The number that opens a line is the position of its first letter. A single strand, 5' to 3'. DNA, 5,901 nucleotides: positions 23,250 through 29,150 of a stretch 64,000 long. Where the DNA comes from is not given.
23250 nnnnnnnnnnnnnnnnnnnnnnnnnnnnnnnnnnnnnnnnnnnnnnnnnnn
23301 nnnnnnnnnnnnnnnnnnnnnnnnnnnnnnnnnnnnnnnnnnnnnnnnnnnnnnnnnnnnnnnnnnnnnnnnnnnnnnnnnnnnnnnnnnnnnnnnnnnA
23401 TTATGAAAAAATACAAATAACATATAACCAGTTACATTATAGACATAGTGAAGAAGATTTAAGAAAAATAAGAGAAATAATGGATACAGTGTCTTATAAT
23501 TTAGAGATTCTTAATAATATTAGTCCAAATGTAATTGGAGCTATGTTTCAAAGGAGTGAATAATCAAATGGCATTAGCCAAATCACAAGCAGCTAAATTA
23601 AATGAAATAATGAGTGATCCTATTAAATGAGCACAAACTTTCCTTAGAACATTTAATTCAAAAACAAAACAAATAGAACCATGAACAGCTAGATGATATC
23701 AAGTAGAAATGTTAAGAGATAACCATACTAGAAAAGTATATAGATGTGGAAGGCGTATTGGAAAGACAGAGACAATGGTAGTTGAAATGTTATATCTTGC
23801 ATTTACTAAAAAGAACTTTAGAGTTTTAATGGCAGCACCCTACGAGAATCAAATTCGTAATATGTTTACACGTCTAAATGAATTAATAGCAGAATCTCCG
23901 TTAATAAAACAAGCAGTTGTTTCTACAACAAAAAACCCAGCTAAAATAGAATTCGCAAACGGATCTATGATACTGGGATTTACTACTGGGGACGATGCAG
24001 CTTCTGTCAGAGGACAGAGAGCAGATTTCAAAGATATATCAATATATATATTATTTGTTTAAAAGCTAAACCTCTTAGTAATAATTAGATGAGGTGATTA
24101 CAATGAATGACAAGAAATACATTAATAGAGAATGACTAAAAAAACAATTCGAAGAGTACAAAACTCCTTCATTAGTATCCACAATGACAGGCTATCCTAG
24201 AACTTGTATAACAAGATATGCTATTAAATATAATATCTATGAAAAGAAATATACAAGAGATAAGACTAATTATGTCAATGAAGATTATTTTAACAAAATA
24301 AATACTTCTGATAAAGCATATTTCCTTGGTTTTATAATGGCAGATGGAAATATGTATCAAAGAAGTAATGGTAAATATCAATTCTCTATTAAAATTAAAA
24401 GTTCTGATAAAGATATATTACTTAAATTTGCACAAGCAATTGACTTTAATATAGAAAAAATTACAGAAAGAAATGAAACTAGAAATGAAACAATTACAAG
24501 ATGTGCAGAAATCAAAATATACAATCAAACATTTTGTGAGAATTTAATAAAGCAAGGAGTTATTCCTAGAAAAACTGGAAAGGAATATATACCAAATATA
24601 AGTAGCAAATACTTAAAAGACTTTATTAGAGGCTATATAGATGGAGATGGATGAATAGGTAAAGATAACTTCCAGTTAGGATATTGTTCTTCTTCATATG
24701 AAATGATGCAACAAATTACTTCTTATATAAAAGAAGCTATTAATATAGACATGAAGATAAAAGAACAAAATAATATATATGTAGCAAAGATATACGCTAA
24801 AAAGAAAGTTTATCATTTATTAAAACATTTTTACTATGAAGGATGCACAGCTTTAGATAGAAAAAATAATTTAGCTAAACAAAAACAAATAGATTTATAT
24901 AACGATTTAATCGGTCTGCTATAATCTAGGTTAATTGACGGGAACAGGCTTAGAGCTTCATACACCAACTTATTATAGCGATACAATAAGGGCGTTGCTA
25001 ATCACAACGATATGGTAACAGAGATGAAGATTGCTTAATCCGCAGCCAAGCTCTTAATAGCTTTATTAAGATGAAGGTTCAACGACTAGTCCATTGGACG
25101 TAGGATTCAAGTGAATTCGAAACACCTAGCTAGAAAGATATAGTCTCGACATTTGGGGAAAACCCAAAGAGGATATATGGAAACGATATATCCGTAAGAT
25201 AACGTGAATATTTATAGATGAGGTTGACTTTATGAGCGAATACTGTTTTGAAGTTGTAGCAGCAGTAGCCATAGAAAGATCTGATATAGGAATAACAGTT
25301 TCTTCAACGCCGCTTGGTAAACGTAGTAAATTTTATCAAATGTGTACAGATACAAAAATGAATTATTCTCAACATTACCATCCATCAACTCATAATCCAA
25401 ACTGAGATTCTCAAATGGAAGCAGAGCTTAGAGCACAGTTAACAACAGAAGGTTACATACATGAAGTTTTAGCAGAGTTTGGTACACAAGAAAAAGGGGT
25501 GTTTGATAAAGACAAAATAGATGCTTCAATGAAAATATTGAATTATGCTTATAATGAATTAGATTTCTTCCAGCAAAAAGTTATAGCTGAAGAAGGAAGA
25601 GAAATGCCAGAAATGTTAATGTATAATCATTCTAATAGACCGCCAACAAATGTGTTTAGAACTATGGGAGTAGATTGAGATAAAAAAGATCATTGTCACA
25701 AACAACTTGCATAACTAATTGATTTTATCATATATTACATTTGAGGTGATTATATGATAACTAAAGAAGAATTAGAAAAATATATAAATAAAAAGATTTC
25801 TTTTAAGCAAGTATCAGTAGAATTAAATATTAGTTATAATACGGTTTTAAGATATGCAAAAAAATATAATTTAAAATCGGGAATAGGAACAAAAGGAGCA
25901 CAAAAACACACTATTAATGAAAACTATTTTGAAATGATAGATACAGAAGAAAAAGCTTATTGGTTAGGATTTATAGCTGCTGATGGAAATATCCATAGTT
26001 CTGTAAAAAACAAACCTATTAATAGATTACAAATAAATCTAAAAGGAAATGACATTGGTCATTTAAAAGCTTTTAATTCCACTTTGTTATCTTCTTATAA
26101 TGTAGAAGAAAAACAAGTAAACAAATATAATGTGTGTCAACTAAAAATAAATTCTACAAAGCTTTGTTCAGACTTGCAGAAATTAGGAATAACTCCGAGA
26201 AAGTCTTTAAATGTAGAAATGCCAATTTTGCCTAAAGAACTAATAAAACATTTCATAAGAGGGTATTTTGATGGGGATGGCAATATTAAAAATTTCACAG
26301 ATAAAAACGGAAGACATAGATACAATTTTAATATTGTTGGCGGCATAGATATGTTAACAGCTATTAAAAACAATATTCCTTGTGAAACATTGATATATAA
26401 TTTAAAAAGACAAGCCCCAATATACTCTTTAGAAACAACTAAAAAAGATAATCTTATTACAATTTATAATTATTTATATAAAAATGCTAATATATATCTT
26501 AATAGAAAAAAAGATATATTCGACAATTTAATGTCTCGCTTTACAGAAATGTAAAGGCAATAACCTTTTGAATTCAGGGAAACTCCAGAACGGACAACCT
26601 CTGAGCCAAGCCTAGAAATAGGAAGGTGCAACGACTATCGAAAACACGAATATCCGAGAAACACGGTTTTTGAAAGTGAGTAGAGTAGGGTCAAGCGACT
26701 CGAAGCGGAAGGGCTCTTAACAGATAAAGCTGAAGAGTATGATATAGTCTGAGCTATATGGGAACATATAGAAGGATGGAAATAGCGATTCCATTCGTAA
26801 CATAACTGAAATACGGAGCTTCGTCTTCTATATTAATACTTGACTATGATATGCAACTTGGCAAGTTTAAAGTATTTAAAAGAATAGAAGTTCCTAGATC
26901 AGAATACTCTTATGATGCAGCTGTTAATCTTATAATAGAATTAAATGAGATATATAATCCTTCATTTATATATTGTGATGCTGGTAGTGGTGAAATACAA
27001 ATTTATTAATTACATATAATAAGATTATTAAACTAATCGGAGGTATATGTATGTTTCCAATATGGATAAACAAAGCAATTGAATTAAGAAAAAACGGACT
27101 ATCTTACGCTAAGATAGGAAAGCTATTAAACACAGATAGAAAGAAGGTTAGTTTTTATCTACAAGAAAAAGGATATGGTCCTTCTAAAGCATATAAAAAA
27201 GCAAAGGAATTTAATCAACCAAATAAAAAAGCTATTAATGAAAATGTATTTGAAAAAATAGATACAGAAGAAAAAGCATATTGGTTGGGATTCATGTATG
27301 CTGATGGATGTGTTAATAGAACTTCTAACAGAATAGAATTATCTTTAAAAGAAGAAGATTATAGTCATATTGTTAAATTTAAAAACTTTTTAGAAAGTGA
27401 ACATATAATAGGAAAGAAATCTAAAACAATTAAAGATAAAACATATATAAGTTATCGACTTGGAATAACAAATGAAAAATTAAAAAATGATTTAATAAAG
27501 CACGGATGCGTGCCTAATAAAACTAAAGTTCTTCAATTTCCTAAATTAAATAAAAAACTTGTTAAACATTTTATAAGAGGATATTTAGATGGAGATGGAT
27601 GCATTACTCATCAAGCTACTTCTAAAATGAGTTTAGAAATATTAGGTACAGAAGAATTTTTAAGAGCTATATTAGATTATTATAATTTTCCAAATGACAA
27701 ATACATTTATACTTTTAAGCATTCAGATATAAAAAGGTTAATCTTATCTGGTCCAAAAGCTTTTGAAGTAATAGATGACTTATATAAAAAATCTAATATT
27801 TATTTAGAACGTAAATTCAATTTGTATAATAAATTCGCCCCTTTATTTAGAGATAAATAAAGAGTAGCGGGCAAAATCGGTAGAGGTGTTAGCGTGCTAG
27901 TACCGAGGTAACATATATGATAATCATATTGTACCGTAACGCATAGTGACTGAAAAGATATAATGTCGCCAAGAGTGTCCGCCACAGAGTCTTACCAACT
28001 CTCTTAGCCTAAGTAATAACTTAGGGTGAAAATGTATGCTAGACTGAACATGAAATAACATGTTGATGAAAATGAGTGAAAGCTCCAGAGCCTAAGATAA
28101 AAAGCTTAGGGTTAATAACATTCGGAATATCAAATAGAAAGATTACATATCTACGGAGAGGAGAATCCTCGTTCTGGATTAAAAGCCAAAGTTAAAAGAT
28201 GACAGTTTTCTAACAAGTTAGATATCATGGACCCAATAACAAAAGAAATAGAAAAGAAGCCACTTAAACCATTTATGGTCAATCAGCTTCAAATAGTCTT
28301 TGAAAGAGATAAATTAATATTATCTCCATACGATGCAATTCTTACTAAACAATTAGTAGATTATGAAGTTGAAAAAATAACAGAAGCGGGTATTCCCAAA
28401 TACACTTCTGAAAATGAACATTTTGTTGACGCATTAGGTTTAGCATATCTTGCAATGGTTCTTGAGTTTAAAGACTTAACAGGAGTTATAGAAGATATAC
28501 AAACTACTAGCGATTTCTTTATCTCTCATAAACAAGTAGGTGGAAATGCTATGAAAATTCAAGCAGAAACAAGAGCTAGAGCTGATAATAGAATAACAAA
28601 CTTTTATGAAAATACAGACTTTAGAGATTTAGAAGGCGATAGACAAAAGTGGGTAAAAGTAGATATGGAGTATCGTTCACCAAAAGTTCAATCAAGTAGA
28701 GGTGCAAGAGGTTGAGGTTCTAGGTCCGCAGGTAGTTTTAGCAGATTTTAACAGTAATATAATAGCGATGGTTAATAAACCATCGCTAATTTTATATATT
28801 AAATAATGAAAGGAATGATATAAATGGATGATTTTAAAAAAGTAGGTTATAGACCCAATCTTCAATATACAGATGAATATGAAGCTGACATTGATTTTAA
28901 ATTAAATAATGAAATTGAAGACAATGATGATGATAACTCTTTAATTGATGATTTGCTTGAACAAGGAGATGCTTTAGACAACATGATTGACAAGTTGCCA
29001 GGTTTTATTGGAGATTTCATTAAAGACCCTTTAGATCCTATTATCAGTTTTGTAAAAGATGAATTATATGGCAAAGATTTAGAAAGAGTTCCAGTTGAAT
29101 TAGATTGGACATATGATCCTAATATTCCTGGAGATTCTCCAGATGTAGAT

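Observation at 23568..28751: Large terminase gene interrupted by three group I introns, each encoding a free-standing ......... homing endonuclease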

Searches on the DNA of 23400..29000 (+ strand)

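Call 3: search_rna_families(source=window, start=23400, end=29000, threshold=evalue, max_evalue=10, show_alignments=5)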
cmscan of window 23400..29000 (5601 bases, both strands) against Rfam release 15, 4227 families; matches with E-value up to 10: 4.
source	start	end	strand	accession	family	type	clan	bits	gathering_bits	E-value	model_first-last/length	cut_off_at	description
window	28754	28826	+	RF02934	caiA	Gene; sRNA;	-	27.9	55.5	0.15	1-78/78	no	caiA RNA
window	28813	28883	-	RF02255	adapt33_1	Gene; lncRNA;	-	26.9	60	6.4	1-76/76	no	Adaptive response 33 conserved region 1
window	27109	27143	+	RF01360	CRISPR-DR47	Gene; CRISPR;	-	21.5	39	1.8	1-37/37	no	CRISPR RNA direct repeat element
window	28764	28819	-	RF00630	P26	Gene;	-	19.6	36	1.2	1-66/66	no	Pseudomonas sRNA P26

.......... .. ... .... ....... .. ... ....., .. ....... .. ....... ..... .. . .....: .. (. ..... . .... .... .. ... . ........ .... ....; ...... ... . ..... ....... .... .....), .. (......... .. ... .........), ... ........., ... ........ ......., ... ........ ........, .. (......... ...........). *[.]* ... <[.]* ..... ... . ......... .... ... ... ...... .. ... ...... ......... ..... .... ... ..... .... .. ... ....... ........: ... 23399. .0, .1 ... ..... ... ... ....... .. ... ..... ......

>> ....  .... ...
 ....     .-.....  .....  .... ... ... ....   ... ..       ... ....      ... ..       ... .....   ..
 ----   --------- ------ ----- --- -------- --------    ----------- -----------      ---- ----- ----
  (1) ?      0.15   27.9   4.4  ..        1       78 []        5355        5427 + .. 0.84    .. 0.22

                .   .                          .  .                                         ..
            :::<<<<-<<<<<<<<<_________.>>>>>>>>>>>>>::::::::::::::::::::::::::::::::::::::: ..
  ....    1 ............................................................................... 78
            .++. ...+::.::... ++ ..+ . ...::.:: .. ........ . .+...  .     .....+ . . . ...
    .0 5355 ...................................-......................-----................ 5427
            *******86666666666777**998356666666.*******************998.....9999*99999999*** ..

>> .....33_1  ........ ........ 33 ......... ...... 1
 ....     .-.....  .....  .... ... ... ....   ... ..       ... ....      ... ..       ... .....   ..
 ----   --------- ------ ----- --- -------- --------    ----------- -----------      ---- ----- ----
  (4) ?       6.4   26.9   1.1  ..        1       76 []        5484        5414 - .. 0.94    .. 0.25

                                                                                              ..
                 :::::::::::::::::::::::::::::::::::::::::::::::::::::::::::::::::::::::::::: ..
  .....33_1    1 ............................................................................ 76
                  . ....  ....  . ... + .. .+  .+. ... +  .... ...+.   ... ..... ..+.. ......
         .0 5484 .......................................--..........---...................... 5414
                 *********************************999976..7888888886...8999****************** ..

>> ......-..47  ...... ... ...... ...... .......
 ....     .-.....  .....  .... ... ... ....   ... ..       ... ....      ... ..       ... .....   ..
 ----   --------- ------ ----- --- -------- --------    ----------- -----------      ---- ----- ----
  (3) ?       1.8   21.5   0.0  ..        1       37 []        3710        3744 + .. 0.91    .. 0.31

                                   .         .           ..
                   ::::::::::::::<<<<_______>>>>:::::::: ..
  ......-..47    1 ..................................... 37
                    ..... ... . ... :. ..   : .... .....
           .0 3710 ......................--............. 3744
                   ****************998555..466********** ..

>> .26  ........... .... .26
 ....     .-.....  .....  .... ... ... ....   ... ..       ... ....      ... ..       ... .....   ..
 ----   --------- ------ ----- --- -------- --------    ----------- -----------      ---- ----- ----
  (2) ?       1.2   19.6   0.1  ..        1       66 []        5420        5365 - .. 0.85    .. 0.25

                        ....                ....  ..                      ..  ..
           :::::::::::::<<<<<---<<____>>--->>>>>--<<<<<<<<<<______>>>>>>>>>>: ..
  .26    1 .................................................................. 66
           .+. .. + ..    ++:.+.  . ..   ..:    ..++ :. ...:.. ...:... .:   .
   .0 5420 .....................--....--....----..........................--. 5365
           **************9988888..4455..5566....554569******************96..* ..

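Call 8: search_rna_families(source=window, start=24900, end=25240, threshold=evalue, max_evalue=10, show_alignments=2)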
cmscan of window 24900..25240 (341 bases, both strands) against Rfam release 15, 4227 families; matches with E-value up to 10: 5.
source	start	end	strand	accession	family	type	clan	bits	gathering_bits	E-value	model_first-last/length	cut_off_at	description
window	24900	25169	+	RF00028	Intron_gpI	Intron;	-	46.7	50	5.1e-11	34-253/253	5'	Group I catalytic intron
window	25034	25071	-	RF01605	plasmodium_snoR30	Gene; snRNA; snoRNA; CD-box;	-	18.4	43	3.4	1-74/74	no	small nucleolar RNA snoR30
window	25051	25075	+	RF01361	CRISPR-DR48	Gene; CRISPR;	-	16.1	50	4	1-37/37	no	CRISPR RNA direct repeat element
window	25148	25220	+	RF01625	ceN28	Gene; snRNA; snoRNA; CD-box;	-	13.2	70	7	1-88/88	no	Caenorhabditis snoRNA ceN28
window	25132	25193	-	RF02676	Esr41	Gene; sRNA;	-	12.9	102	6.6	1-74/74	no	Enterohemorrhagic E. coli sRNA 41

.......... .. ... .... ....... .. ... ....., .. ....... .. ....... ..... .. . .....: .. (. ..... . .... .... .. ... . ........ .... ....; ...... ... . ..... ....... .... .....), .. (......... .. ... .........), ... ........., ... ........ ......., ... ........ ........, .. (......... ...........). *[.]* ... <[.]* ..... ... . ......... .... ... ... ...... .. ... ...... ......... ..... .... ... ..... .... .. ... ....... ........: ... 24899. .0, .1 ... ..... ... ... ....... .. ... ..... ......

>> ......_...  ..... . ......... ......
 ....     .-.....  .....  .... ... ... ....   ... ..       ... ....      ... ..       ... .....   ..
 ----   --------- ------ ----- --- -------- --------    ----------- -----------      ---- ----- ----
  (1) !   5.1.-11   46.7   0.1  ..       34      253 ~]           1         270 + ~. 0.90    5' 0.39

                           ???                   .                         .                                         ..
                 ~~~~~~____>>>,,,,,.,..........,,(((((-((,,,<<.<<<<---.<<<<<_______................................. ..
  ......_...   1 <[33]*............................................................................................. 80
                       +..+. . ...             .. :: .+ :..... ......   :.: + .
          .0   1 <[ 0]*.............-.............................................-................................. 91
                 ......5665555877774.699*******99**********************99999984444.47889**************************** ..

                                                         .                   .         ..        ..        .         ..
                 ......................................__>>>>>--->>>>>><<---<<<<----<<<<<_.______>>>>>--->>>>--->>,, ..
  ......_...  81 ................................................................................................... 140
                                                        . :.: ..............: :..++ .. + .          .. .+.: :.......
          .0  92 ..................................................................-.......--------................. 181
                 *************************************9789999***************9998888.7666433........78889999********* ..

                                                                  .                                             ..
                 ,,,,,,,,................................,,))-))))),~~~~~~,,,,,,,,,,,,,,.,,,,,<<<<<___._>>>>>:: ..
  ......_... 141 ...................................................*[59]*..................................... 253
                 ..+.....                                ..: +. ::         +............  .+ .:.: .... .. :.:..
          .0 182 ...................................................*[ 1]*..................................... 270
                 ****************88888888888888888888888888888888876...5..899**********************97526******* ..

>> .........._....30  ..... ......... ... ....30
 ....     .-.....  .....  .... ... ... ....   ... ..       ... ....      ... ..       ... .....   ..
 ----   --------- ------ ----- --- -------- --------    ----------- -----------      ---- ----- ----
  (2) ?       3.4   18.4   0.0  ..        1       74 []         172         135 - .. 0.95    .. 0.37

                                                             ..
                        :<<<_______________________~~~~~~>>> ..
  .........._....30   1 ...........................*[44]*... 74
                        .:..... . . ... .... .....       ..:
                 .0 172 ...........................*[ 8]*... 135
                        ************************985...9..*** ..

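Call 9: search_dna_similar(query=window:23500-28800:+, collection=phages, mode=distant, max_rows=25)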
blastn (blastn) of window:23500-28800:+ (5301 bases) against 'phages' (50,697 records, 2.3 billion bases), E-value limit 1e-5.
Records with a match: 226; places in all: 260; records where one place covers at least 80% of the query: 0.
Best place of each record, by identity: >=99% 1; 95-99% 1; 90-95% 22; 80-90% 60; 60-80% 142.
By first word of the organism name: Pseudomonas 54; Staphylococcus 51; Bacillus 33; Vibrio 30; Salmonella 10; Aeromonas 7; uncultured 6; Escherichia 6; Enterococcus 5; Prevotella 5; and 13 more.
By host as written in the record: - 31; Pseudomonas aeruginosa 15; Pseudomonas aeruginosa PAO1 13; Staphylococcus aureus 11; Staphylococcus carnosus TM300 9; Bacillus subtilis 8; Aeromonas salmonicida 7; Vibrio cholerae 6; and 76 more.
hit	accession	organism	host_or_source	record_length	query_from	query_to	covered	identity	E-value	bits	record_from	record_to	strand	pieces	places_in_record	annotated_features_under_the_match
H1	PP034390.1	Staphylococcus phage CF5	Staphylococcus warneri PJI isolate 5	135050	3033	3295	5%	67.6%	2e-12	82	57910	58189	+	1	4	hypothetical protein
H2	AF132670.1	Twortvirus twort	-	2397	3103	3311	4%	74.4%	5e-13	163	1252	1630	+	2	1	unknown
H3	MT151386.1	Staphylococcus phage Twort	Staphylococcus hyicus DSM-17421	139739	3103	3311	4%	74.4%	5e-13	163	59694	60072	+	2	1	tail tube protein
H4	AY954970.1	Staphylococcus phage Twort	-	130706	3103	3311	4%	74.4%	5e-13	163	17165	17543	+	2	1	none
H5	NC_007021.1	Staphylococcus phage Twort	Staphylococcus aureus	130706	3103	3311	4%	74.4%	5e-13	163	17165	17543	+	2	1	none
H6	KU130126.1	Pseudomonas phage vB_PsyM_KIL1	Pseudomonas syringae pv. porri LMG 28495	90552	3043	3268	4%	67.4%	1e-9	73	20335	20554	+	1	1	putative terminase large subunit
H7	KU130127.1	Pseudomonas phage vB_PsyM_KIL2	Pseudomonas syringae pv. porri LMG 28495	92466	3043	3268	4%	67.4%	1e-9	73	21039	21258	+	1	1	putative terminase large subunit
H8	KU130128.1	Pseudomonas phage vB_PsyM_KIL3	Pseudomonas syringae pv. porri LMG 28495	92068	3043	3268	4%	67.4%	1e-9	73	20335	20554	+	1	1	putative terminase large subunit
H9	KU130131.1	Pseudomonas phage vB_PsyM_KIL3b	Pseudomonas syringae pv. porri LMG 28495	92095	3043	3268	4%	67.4%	1e-9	73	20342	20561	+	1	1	putative terminase large subunit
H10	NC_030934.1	Pseudomonas phage vB_PsyM_KIL1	Pseudomonas syringae pv. porri LMG 28495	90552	3043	3268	4%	67.4%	1e-9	73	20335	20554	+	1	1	terminase large subunit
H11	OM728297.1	Bacillus phage vB_BsuM-Goe21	Bacillus subtilis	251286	3743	4633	3%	80.1%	5e-13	155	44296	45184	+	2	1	hypothetical protein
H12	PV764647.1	Pseudomonas phage HenuyfyN19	Pseudomonas aeruginosa 2025019N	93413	3070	3268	4%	69.8%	4e-14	88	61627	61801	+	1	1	hypothetical protein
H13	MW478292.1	Clostridium phage vB_CpeS-1181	Clostridium perfringens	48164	4434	4634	4%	68.2%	6e-12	82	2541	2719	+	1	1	terminase large subunit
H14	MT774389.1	uncultured phage cr116_1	human feces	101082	2972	3140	3%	72.0%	3e-9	73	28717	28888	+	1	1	mobile intron protein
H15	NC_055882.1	uncultured phage cr116_1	human feces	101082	2972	3140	3%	72.0%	3e-9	73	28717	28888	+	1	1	endonuclease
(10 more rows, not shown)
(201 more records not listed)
